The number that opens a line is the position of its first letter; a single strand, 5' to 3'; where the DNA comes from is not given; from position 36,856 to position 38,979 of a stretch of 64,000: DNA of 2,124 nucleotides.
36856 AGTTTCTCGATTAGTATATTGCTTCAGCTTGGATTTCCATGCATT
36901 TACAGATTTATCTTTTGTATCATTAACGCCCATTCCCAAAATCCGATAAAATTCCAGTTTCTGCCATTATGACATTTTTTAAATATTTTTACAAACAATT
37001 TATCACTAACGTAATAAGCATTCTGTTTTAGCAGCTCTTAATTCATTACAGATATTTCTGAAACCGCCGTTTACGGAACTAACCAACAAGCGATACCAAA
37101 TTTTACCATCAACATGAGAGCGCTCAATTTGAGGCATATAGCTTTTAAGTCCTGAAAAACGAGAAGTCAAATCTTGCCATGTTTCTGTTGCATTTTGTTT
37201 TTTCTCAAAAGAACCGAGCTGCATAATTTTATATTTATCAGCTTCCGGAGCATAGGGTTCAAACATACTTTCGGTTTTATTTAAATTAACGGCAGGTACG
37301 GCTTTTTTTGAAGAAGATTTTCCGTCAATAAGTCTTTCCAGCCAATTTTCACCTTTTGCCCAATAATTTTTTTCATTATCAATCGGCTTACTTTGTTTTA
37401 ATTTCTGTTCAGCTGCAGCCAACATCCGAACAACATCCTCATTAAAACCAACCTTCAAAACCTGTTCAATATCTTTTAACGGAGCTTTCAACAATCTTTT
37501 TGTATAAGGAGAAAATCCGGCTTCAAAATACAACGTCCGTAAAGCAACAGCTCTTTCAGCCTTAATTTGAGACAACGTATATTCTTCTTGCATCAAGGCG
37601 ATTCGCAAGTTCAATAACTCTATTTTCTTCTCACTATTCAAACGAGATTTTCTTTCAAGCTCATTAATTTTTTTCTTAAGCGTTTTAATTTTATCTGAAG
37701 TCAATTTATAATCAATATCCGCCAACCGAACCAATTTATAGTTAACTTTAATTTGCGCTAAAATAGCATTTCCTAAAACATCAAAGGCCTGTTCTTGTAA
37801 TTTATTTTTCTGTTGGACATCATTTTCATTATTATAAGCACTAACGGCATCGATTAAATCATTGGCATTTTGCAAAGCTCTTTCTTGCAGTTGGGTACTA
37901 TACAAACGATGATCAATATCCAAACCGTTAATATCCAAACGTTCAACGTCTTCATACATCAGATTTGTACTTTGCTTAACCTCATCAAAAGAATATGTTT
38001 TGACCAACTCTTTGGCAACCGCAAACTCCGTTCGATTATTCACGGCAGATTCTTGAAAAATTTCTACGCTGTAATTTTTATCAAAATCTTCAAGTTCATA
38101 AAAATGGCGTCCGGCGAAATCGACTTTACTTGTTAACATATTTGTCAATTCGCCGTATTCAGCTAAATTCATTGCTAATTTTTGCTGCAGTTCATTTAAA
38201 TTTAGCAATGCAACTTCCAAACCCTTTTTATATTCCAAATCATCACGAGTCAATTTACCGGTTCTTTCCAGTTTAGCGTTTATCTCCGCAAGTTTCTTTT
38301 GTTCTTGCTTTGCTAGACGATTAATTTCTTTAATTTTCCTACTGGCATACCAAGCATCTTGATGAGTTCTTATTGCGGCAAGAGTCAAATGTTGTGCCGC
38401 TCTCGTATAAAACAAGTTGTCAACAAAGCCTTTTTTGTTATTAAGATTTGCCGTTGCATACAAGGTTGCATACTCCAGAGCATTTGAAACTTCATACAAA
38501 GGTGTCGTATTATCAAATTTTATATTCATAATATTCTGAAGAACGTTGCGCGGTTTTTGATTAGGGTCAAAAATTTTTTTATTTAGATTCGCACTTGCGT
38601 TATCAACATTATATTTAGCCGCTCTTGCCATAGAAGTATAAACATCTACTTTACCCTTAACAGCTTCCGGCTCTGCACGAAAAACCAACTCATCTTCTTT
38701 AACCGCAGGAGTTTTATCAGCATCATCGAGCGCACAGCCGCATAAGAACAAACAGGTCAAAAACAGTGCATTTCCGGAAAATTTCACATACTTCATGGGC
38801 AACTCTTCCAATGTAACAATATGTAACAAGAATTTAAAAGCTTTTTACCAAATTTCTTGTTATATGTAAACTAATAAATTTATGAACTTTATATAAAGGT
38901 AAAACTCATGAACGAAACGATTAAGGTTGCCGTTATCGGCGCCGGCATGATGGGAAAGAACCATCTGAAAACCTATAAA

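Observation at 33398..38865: Orphan VirD4/TraG-type coupling ATPase operonic with a pentapeptide-repeat protein, next to a TolC-like/SPOR lipoprotein, with no other T4SS gene nearby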

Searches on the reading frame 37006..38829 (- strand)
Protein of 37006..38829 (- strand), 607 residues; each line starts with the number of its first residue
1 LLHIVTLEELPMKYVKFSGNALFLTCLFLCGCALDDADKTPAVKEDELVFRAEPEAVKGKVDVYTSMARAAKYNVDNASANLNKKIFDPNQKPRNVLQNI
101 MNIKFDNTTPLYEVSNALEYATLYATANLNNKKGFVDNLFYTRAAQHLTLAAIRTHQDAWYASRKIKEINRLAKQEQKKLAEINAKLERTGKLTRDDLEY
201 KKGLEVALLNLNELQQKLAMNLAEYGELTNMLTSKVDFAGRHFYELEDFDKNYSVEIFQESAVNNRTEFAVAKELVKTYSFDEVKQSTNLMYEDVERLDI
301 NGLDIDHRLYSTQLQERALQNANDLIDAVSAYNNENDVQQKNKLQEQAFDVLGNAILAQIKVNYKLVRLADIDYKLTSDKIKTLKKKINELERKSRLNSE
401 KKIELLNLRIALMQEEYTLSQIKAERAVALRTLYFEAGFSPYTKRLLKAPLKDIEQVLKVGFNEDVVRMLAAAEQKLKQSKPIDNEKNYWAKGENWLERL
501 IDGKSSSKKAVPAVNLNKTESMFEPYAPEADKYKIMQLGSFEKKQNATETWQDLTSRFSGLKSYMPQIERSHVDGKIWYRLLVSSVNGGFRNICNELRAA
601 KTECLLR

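Call 3: search_protein_families(library=pfam, proteins=[window:37006-38829:-], max_evalue=0.01)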
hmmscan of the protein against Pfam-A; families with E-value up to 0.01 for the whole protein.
window:37006-38829:- (607 aa): 0 families

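Call 4: search_protein_families(library=ncbifam, proteins=[window:37006-38829:-], max_evalue=0.01)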
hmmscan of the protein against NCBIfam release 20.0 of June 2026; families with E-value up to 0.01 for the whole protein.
window:37006-38829:- (607 aa): 0 families

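Call 30: search_protein_families(library=pfam, alignment_id=A2, max_evalue=0.1)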
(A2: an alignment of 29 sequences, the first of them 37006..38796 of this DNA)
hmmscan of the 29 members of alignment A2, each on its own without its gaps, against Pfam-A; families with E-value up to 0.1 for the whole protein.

A. member 1, window:37006-38796:- (596 aa): 1 family
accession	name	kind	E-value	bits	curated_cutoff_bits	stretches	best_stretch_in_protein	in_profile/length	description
PF05036.18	SPOR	-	0.02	15.6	21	1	524-573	6-49/76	SPOR domain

B. families by the number of members that match (of 29 scanned): 27 families (the first 25 are shown)
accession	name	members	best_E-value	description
PF05036.18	SPOR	20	1.3e-05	SPOR domain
PF09468.16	RNase_H2-Ydr279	2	0.005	Ydr279p protein family (RNase H2 complex component) wHTH domain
PF01234.23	NNMT_PNMT_TEMT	1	0.00042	NNMT/PNMT/TEMT family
PF13875.12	DUF4202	1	0.0015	Domain of unknown function (DUF4202)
PF20140.4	DUF6530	1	0.0018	Family of unknown function (DUF6530)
PF03449.20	GreA_GreB_N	1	0.0077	Transcription elongation factor, N-terminal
PF23590.1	NOT1_connector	1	0.0087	CCR4-NOT transcription complex subunit 1, NOT1_connector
PF00959.24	Phage_lysozyme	1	0.01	Phage lysozyme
PF05511.16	ATP-synt_F6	1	0.014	Mitochondrial ATP synthase coupling factor 6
PF14930.12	Qn_am_d_aII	1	0.022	Quinohemoprotein amine dehydrogenase, alpha subunit domain II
PF16326.10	ABC_tran_CTD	1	0.026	ABC transporter C-terminal domain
PF04839.18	PSRP-3_Ycf65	1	0.026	Plastid and cyanobacterial ribosomal protein (PSRP-3 / Ycf65)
PF02321.23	OEP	1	0.033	Outer membrane efflux protein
PF20388.3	DUF6683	1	0.038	Family of unknown function (DUF6683)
PF10925.13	DUF2680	1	0.051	Protein of unknown function (DUF2680)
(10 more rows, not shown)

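Call 33: search_protein_families(library=padloc, proteins=[window:37006-38796:-], max_evalue=0.01)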
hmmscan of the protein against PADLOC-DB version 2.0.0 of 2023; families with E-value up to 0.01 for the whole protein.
window:37006-38796:- (596 aa): 0 families

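Call 35: find_homologous_proteins(query=window:37006-38796:-, max_evalue=0.001)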
Query window:37006-38796:- (596 aa): 143 proteins with E <= 0.001 among 8000 candidates; the best 120 are listed.
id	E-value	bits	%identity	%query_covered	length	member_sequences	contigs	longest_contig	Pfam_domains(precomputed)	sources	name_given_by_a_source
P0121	0.0e+0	1304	100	100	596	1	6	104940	-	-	-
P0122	0.0e+0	1303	100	100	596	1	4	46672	-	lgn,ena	-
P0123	0.0e+0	1302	100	100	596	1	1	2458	-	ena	-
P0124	0.0e+0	1300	100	100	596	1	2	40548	-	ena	-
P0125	0.0e+0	1299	99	100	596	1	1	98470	-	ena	-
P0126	0.0e+0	1299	100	100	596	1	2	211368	-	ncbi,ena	-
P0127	0.0e+0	1294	99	100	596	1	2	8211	-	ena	-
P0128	0.0e+0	1016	78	100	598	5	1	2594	-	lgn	-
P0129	1.1e-296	1003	76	100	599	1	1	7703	-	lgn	-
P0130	6.7e-241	819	63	99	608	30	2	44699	-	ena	-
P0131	2.8e-188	645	53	98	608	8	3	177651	-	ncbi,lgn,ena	-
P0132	7.5e-188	644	54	98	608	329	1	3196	-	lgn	-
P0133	3.3e-186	638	52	100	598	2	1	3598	-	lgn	-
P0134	1.9e-170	586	48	100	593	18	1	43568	-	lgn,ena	-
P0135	2.9e-165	569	48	100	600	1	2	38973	-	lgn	-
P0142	1.0e-155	538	45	98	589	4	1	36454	PF05036.19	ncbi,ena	-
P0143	1.5e-155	537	45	98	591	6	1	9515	PF05036.19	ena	-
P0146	1.4e-153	531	46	95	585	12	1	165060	PF05036.19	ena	-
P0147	1.5e-153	531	46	95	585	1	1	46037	PF05036.19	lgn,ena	-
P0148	2.2e-153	530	45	98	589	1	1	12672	PF05036.19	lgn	-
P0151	4.5e-152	526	44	100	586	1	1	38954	PF05036.19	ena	-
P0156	1.4e-151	524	45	98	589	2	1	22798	PF05036.19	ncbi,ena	-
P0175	5.8e-142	492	43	100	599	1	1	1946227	-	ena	-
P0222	1.9e-130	454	41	98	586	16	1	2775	PF05036.19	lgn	-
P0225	3.0e-129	450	40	100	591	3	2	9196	PF05036.19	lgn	-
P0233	3.8e-118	414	37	100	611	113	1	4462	PF02321.24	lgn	-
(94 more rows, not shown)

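Call 38: find_encoding_contigs(protein=P0175, flank=10000, max_places=2)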
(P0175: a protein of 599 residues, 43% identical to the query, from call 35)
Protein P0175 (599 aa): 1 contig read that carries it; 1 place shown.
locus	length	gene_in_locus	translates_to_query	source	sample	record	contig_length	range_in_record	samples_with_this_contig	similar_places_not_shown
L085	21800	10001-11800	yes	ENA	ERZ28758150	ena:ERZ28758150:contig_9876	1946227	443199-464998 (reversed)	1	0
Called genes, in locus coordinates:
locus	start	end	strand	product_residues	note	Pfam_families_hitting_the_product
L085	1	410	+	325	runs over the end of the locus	PF00535:Glycos_transf_2, PF10111:Glyco_tranf_2_2, PF13641:Glyco_tranf_2_3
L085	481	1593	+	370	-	PF01926:MMR_HSR1, PF02421:FeoB_N (weak), PF06071:YchF-GTPase_C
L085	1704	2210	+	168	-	-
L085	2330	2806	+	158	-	PF00588:SpoU_methylase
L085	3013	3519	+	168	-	PF02559:CarD_TRCF_RID, PF21095:CarD_C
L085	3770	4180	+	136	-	PF04379:DUF525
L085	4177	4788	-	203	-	-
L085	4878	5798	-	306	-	PF01430:HSP33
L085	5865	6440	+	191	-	PF02631:RecX_HTH2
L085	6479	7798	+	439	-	-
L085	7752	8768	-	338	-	PF01416:PseudoU_synth_1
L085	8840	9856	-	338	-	PF01408:GFO_IDH_MocA, PF02423:OCD_Mu_crystall (weak), PF02629:CoA_binding (faint), PF03446:NAD_binding_2 (weak), PF02894:GFO_IDH_MocA_C (weak), PF22725:GFO_IDH_MocA_C3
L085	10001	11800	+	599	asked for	-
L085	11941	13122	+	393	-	PF13599:Pentapeptide_4 (weak), PF00805:Pentapeptide, PF25296:Decapeptide (faint), PF00805:Pentapeptide, PF13576:Pentapeptide_3 (weak), PF00805:Pentapeptide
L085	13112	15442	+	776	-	PF02534:T4SS-DNA_transf (weak), PF10412:TrwB_AAD_bind (faint), PF02534:T4SS-DNA_transf, PF12696:TraG-D_C (faint)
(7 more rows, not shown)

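Call 49: predict_structure(alignment_id=A3)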
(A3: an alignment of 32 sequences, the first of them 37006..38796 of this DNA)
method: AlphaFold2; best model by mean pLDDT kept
length: 596 residues; sequences in the alignment: 32
mean_pLDDT: 83.5   pTM: 0.69
mean pLDDT of the five models: 83.5, 83.2, 80.6, 80.3, 79.9
residues with pLDDT >= 90: 345; 70-90: 152; 50-70: 41; < 50: 58
segments of 3 or more residues with pLDDT < 50: 1-9, 15-39, 471-475, 492-509
pLDDT, mean of each block of 10 residues (from residue 1): 46 48 34 37 79 93 91 84 86 73 93 92 91 95 93 92 95 93 91 94 94 91 78 67 92 94 92 87 83 86 93 95 93 95 96 92 94 95 87 94 94 92 94 90 92 90 80 50 54 38 37 83 92 92 91 91 88 90 89 87
secondary structure, 60 per line:
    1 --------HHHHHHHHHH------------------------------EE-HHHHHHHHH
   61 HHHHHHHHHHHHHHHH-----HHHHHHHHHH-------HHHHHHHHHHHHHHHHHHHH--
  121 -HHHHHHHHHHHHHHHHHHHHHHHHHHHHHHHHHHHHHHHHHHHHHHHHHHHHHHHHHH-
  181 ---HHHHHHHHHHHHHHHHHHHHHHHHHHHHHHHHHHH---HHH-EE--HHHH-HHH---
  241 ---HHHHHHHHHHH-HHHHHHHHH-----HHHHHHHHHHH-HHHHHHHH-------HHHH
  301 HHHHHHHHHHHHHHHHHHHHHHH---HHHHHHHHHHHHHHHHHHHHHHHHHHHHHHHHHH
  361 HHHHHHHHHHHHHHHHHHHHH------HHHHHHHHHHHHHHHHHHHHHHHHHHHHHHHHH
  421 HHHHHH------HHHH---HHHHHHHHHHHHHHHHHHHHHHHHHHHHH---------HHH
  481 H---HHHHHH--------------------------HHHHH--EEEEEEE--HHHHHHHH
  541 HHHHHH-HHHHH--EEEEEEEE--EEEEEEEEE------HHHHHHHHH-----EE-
elements in order: H9-18 H52-76 H82-91 H99-118 H122-179 H184-218 H230-233 H244-254 H256-264 H270-280 H282-289 H297-323 H327-381 H388-426 H433-436 H440-468 H478-481 H485-490 H517-521 E524-530 H533-546 H548-552 E555-562 E565-573 H580-588

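Call 51: fold_search(model_id=the predicted structure, library=pdb)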
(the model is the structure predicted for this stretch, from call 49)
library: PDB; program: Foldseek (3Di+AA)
matches with E <= 10: 667; with E <= 0.001: 2
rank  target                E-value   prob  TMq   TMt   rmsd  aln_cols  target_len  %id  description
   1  9a2x_MODEL_1_A        9.3e-05  1.00  0.35  0.41  32.2       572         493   10  Model of E. coli TolC by in-cell photo-crosslinking MS and deep learning (released 2023-02-24)
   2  9tg4_A                7.2e-04  1.00  0.35  0.46  22.3       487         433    9  Structure of the YbjP lipoprotein bound to the AcrABZ-TolC efflux pump (released 2026-04-08)
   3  5bun_A                1.2e-03  1.00  0.29  0.38  20.9       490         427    9  Crystal structure of an antigenic outer membrane protein ST50 from Salmonella Typhi (released 2015-12-23)
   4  5bun_B                1.4e-03  1.00  0.30  0.40  21.6       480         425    8  Crystal structure of an antigenic outer membrane protein ST50 from Salmonella Typhi (released 2015-12-23)
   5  5bun_C                2.7e-03  1.00  0.34  0.44  21.1       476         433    8  Crystal structure of an antigenic outer membrane protein ST50 from Salmonella Typhi (released 2015-12-23)
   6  7ng8_A                3.4e-03  1.00  0.35  0.46  21.3       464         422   10  Trimeric efflux pump Klebsiella TolC in complex with KlebC (released 2021-06-30)
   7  1ek9_A                3.6e-03  1.00  0.33  0.44  22.4       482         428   10  2.1A X-RAY STRUCTURE OF TOLC: AN INTEGRAL OUTER MEMBRANE PROTEIN AND EFFLUX PUMP COMPONENT FROM ESCHERICHIA COLI (released 2000-06-28)
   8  7ng9_A                4.3e-03  1.00  0.30  0.39  20.6       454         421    8  Trimeric efflux pump Klebsiella TolC (released 2021-06-30)
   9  2wmz_A                6.7e-03  1.00  0.34  0.45  22.8       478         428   10  Structure of a mutated TolC (released 2011-01-26)
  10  3pik                  6.7e-03  1.00  0.28  0.36  19.3       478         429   10  Outer membrane protein CusC (released 2011-02-02)
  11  5ng5_C                1.0e-02  1.00  0.26  0.34  18.3       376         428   10  multi-drug efflux; membrane transport; RND superfamily; Drug resistance (released 2017-04-19)
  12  2vdd_A                1.1e-02  1.00  0.34  0.46  21.9       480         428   10  Crystal Structure of the Open State of TolC Outer Membrane Component of Mutlidrug Efflux Pumps (released 2008-04-22)
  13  4mt0                  1.2e-02  1.00  0.33  0.43  24.6       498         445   11  Crystal Structure of the Open State of the Neisseria gonorrhoeae MtrE Outer Membrane Channel (released 2014-08-06)
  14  9v52_C1               1.5e-02  1.00  0.34  0.45  21.6       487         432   10  Structure of TolC and YbjP closed state complex (released 2025-11-05)
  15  1wp1_B                2.0e-02  0.92  0.22  0.30  24.8       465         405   10  Crystal structure of the drug-discharge outer membrane protein, OprM (released 2004-11-02)
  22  6i09_A                3.8e-02  1.00  0.10  0.60   3.6        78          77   17  Crystal structure of RlpA SPOR domain from Pseudomonas aeruginosa in complex with denuded glycan obtained by soaking (released 2019-11-13)
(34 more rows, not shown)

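Call 77: search_solved_structures(query=A3, max_evalue=1, show_alignments=1)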
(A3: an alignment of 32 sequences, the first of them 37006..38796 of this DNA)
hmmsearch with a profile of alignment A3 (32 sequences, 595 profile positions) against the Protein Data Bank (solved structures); distinct sequences matched with E-value up to 1: 1.
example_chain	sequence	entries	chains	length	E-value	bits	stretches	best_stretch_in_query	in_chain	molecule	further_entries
6otn_A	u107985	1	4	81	0.4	12.3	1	358-412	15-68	Tropomyosin alpha-3 chain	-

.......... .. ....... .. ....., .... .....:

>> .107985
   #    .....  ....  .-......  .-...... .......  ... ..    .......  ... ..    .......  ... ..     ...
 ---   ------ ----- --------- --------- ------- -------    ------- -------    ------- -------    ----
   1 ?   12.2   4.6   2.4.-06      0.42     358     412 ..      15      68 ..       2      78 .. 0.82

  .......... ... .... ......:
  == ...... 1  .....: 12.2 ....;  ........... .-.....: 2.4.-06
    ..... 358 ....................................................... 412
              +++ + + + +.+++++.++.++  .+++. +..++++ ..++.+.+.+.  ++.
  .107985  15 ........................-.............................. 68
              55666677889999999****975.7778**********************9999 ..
